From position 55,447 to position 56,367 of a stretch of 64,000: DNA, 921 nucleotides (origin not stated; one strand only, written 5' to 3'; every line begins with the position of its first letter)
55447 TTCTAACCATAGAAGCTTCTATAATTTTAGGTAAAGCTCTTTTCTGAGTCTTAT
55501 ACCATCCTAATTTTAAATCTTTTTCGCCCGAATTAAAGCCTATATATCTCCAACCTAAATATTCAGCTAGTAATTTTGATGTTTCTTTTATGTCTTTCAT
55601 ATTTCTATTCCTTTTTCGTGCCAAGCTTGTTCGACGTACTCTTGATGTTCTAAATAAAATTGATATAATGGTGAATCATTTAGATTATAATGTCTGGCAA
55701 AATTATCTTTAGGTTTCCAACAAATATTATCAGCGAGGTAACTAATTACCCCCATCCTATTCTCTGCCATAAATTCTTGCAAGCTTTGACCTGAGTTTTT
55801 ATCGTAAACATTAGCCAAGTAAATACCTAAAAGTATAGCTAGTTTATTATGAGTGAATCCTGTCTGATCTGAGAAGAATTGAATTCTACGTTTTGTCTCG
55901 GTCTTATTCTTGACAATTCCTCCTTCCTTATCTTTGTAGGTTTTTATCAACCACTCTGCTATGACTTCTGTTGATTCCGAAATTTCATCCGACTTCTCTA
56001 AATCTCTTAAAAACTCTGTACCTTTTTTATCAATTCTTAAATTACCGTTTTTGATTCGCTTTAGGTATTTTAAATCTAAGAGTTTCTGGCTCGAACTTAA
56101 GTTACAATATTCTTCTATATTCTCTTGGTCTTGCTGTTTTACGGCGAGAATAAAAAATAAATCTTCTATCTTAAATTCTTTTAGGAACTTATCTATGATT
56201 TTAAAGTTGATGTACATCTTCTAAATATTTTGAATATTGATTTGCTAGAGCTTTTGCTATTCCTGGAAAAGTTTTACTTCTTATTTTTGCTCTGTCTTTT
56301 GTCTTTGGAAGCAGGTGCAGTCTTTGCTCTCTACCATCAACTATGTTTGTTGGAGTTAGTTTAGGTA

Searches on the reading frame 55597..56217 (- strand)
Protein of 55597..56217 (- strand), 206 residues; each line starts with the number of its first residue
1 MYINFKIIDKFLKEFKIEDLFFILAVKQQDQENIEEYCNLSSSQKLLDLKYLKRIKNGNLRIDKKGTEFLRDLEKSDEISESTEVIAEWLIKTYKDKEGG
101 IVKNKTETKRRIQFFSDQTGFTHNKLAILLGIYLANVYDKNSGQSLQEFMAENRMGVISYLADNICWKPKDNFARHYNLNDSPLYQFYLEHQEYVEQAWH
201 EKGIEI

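Call 57: search_protein_families(library=phrogs, proteins=[window:55597-56217:-], max_evalue=0.001)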
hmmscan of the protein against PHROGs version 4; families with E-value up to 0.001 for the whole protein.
window:55597-56217:- (206 aa): 1 family
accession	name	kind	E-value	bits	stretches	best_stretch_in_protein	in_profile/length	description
phrog_32643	-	unknown function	0.00014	23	0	10-202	22-196/198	-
